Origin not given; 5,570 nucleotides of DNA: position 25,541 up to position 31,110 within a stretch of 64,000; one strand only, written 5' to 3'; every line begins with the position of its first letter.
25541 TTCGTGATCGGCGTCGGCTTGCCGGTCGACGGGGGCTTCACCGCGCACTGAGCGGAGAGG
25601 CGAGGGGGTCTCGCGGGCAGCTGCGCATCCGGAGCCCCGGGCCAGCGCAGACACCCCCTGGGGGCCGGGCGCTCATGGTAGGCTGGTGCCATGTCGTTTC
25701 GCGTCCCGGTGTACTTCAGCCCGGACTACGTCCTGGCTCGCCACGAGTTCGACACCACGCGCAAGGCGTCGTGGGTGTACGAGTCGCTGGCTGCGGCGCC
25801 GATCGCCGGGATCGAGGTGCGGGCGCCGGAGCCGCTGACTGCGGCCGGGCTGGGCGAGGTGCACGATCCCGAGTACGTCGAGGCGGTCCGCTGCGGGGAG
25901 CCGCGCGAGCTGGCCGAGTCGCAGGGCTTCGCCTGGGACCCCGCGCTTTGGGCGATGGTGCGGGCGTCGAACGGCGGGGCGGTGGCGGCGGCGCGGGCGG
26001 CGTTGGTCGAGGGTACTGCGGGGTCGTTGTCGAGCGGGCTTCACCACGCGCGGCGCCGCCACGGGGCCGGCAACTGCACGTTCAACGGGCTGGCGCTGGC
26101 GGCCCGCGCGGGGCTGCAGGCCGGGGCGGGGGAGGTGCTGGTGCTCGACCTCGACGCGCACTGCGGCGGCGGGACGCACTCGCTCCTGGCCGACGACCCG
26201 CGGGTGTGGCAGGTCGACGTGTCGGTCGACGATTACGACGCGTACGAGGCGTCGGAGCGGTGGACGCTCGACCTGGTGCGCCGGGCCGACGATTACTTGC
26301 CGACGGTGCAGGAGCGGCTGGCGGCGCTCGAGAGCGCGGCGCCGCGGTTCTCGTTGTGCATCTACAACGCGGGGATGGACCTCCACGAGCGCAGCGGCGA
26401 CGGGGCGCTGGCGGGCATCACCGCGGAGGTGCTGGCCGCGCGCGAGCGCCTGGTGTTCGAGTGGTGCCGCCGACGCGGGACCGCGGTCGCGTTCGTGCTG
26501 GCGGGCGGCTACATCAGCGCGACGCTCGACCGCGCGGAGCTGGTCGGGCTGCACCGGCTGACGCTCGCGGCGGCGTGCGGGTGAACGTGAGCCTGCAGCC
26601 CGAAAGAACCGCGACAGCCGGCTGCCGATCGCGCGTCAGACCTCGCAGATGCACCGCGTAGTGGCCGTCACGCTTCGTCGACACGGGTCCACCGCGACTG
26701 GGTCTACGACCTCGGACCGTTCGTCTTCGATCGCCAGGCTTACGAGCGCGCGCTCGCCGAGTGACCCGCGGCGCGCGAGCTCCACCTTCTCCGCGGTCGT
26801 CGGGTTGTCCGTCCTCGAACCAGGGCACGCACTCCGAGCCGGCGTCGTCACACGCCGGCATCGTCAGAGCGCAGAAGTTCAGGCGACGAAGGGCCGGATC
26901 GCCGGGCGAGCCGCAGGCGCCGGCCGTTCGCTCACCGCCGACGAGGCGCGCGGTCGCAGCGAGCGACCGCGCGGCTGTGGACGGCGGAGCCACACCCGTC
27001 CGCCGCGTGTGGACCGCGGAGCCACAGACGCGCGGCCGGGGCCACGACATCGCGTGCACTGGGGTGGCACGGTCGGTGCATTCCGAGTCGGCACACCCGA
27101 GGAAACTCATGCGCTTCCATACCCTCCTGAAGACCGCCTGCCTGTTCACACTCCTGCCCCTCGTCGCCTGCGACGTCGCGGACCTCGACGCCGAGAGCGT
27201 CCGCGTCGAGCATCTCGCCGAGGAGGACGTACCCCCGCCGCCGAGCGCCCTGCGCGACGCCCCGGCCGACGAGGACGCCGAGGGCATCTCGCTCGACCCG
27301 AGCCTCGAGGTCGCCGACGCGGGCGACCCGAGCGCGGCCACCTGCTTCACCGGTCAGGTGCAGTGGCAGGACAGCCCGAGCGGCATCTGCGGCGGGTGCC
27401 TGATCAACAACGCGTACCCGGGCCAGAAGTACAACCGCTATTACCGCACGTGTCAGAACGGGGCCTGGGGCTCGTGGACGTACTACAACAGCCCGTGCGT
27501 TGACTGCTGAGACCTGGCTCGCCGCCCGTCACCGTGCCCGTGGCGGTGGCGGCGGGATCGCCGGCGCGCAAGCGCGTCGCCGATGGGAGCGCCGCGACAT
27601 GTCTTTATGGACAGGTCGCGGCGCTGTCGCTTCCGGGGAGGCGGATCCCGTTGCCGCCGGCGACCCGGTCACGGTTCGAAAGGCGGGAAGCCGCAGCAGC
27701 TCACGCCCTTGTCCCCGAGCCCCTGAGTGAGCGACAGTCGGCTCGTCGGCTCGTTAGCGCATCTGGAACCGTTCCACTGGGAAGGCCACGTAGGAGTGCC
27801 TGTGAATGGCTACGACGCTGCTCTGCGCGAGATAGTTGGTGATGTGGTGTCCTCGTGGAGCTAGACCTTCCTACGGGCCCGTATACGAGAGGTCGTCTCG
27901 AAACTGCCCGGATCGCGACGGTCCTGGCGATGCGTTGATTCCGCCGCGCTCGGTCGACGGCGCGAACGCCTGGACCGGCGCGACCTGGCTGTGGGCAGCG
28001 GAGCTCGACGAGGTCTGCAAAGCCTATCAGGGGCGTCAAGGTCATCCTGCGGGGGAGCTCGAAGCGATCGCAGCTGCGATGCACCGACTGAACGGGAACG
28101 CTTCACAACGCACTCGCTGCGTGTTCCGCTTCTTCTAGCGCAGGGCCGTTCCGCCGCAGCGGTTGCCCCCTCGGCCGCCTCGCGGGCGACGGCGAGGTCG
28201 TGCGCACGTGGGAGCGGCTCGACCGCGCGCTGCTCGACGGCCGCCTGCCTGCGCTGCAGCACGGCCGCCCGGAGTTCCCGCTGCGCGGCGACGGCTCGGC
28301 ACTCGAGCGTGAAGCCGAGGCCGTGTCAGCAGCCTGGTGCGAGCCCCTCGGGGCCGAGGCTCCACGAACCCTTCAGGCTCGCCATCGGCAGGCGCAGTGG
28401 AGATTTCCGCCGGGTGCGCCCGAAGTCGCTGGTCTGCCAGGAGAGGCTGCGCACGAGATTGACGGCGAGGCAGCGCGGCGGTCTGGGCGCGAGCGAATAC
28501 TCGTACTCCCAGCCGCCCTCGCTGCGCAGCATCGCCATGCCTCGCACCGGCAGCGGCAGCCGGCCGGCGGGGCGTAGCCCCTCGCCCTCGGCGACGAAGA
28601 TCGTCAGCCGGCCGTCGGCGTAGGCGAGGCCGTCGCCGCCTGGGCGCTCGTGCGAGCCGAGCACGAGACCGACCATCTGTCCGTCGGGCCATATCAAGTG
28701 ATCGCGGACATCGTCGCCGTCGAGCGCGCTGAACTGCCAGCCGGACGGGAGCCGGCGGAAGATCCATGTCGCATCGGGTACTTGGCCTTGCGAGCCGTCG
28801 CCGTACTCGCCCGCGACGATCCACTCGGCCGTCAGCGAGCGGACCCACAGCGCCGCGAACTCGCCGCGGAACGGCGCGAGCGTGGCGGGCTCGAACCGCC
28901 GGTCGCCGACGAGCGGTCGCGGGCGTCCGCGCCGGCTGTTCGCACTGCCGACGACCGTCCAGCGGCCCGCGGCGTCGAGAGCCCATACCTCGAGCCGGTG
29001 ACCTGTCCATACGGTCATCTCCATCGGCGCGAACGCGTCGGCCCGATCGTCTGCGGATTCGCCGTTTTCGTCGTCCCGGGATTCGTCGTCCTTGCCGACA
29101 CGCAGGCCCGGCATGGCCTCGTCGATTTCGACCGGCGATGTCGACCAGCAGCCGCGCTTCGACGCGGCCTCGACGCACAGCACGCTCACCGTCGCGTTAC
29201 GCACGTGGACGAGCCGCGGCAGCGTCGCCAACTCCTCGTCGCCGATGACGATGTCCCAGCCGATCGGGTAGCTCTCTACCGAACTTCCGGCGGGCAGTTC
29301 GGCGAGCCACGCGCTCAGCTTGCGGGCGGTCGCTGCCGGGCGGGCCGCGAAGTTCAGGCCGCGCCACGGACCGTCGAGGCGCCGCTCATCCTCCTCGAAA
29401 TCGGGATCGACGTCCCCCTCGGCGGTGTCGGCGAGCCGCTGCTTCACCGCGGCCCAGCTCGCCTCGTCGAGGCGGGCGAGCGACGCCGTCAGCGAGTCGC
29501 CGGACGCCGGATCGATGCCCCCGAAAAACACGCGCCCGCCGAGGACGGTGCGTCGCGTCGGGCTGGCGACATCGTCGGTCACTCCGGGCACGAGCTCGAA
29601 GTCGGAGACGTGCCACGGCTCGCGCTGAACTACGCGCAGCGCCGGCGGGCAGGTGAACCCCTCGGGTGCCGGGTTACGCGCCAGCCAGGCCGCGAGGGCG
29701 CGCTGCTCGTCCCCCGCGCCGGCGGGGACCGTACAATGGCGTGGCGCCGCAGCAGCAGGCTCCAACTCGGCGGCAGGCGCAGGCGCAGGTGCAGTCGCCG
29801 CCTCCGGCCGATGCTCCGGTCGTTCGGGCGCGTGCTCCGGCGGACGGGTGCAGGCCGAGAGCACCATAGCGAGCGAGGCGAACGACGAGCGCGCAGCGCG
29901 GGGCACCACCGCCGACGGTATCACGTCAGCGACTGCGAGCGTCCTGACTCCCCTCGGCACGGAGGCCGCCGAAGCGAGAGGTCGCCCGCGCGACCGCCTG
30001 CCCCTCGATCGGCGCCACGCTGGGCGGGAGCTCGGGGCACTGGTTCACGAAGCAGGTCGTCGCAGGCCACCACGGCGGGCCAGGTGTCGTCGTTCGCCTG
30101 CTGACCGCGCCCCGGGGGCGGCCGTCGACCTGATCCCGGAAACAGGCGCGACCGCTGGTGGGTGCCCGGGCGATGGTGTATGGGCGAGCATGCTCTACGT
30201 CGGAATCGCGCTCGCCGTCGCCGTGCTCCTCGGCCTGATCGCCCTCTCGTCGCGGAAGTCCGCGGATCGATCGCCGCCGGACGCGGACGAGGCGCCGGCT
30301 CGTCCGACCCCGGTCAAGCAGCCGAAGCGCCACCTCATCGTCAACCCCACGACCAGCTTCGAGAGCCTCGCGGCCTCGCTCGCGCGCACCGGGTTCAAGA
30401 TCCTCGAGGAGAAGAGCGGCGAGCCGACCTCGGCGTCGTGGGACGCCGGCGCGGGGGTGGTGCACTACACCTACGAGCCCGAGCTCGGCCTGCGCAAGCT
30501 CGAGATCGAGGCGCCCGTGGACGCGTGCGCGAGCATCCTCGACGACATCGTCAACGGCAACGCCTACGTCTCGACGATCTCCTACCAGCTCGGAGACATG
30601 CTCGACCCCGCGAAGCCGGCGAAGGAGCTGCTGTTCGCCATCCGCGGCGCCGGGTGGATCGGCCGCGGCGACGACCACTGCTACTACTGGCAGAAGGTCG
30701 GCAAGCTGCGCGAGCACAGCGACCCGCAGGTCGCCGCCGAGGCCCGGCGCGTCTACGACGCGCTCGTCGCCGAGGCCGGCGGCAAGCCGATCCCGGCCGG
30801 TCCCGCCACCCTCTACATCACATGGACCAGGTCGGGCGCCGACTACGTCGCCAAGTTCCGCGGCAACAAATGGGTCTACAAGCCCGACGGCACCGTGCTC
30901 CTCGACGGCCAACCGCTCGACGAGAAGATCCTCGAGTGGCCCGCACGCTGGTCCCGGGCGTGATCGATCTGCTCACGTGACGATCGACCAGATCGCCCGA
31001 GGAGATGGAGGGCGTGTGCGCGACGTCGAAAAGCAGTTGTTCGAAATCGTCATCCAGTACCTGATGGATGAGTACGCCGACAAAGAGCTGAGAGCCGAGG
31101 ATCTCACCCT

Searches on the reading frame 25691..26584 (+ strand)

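Call 19: search_protein_families(library=pfam, proteins=[window:25691-26584:+], max_evalue=0.001)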
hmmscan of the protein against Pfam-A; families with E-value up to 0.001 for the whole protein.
window:25691-26584:+ (297 aa): 1 family
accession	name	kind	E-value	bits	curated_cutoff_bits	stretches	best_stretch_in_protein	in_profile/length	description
PF00850.24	Hist_deacetyl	-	2.5e-28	99.7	27.9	1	24-281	6-289/298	Histone deacetylase domain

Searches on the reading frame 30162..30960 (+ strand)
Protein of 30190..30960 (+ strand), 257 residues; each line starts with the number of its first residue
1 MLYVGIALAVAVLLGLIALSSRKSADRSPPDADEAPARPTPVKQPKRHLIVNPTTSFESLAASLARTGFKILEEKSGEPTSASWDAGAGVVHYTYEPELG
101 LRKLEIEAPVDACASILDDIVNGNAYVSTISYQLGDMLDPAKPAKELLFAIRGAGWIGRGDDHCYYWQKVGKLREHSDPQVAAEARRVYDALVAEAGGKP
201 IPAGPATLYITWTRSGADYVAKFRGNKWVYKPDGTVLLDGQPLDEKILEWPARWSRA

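Call 25: find_related_loci(query=window:30162-30960:+, collection=genome_contigs, flank=10000)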
Query window:30162-30960:+ (266 aa) in genome_contigs; peptide patterns used: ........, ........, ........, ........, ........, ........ (x = any residue, [..] = any of these).
599 stretches matched a pattern, but none encodes a relative of the query by tblastn (E <= 1e-3).
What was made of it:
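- Tried and rejected: The first used the wrong reading frame (call 25).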

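Call 26: find_related_loci(query=window:30190-30960:+, collection=genome_contigs, flank=10000)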
Query seq(257 aa) (257 aa) in genome_contigs; peptide patterns used: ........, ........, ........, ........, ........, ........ (x = any residue, [..] = any of these).
307 stretches matched a pattern, but none encodes a relative of the query by tblastn (E <= 1e-3).
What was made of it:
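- Both genome scans with the left-flank gene found nothing, though the first of them used the wrong reading frame (calls 25, 26).
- Tried and rejected: The second used the correct protein (call 26).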
